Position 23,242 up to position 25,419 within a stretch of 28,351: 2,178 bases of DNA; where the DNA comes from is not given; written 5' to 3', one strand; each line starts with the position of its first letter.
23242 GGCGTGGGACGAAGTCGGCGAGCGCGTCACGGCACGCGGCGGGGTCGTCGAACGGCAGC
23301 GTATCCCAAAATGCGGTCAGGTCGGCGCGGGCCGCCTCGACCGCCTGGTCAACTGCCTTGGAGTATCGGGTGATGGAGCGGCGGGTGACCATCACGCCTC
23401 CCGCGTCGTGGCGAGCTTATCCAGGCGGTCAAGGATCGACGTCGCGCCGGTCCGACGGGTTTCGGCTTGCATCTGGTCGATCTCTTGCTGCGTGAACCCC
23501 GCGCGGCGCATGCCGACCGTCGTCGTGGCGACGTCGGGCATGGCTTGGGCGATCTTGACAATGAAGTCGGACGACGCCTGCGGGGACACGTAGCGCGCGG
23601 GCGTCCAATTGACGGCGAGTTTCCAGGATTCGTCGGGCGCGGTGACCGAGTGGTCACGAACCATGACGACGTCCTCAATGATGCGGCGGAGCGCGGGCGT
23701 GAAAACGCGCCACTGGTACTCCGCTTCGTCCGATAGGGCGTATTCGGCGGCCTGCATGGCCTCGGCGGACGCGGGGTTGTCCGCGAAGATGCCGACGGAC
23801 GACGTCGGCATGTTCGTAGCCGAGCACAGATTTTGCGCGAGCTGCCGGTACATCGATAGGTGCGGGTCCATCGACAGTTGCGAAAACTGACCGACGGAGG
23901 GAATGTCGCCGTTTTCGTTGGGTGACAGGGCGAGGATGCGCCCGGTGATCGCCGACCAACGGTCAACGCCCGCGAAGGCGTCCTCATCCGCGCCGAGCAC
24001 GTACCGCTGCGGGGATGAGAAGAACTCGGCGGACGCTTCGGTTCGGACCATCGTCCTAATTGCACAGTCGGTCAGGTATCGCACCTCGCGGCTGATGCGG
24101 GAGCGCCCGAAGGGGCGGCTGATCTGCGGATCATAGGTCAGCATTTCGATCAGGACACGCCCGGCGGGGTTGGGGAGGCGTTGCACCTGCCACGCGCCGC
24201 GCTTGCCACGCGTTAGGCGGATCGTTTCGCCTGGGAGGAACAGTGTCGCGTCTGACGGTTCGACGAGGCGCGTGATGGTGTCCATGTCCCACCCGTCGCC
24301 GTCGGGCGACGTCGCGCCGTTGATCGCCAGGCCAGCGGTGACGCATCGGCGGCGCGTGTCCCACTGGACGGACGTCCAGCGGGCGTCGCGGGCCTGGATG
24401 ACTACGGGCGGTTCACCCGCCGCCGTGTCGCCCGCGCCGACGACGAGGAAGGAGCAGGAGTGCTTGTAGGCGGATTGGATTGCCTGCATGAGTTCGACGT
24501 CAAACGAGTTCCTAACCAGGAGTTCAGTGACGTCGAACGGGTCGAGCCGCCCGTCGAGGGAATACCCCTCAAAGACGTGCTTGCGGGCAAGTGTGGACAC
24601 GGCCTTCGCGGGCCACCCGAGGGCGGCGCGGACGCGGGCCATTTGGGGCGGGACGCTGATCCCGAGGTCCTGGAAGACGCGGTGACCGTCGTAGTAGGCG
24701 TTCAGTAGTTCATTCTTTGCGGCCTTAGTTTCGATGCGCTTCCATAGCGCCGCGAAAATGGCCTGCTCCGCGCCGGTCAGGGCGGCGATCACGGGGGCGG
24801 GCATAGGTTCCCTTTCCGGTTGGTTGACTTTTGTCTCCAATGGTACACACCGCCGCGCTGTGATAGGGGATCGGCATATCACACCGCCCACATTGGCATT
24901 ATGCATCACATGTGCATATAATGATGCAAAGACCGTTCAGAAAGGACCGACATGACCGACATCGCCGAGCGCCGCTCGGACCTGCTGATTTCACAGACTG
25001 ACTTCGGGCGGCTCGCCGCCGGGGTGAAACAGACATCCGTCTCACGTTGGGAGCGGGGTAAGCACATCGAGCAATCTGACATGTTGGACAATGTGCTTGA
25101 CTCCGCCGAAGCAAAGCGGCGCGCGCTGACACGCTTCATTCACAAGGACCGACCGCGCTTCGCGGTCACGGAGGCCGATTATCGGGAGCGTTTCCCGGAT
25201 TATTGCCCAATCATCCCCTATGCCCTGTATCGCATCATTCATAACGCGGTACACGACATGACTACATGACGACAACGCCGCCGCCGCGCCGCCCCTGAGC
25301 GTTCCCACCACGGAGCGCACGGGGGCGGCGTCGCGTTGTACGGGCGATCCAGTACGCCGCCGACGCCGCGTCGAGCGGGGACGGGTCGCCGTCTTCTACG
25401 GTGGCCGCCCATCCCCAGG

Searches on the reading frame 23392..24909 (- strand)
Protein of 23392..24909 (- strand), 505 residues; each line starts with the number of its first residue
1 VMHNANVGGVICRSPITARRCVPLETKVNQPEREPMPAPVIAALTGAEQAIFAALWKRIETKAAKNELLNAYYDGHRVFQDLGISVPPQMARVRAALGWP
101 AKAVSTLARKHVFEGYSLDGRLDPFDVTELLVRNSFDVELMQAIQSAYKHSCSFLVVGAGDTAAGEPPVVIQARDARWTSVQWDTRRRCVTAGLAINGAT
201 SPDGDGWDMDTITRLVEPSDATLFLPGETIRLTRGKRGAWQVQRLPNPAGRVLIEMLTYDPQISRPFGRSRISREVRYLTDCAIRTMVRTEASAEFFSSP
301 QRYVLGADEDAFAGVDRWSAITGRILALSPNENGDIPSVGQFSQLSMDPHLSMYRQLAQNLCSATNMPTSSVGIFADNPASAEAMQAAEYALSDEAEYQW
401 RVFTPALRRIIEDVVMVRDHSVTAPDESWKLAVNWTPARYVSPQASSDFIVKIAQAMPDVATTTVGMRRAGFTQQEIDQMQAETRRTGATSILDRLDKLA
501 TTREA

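Call 45: search_protein_families(library=pfam, proteins=[window:23392-24909:-], max_evalue=0.05)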
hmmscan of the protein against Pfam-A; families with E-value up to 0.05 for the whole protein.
window:23392-24909:- (505 aa): 2 families
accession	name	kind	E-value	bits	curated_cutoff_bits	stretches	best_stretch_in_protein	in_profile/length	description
PF05133.19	SPP1_portal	-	1.9e-12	47.3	25.5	1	57-486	6-412/416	Phage portal protein, SPP1 Gp6-like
PF13720.11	Acetyltransf_11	-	0.012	16.5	24.5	0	464-482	20-38/82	Udp N-acetylglucosamine O-acyltransferase; Domain 2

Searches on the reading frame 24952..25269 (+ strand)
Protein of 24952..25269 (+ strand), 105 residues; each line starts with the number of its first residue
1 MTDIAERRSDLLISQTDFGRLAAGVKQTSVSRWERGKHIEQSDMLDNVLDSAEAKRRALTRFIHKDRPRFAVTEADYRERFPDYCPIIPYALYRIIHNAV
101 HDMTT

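Call 45: search_protein_families(library=pfam, proteins=[window:24952-25269:+], max_evalue=0.05)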
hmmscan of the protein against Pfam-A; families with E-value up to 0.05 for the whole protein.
window:24952-25269:+ (105 aa): 3 families
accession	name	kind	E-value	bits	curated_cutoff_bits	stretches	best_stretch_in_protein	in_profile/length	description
PF22495.2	HTH_92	-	0.0038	16.9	27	1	6-40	2-35/45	RsaL-like HTH domain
PF01381.28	HTH_3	-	0.0053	17.2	23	1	10-38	7-34/55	Helix-turn-helix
PF07305.17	DUF1454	-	0.018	14.9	25.6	1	54-99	23-68/189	Protein of unknown function (DUF1454)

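Call 75: find_related_loci(query=window:24952-25266:+, collection=viral_contigs, flank=1500)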
Query window:24952-25266:+ (105 aa) in viral_contigs; peptide patterns used: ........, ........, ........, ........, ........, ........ (x = any residue, [..] = any of these).
13 stretches matched a pattern; 4 encode a relative of the query (tblastn E <= 1e-3); 4 distinct loci.
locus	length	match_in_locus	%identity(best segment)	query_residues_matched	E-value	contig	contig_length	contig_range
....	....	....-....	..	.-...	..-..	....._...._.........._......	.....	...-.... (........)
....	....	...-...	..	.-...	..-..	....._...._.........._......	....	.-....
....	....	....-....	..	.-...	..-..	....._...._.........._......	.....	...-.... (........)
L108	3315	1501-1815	87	1-105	2e-63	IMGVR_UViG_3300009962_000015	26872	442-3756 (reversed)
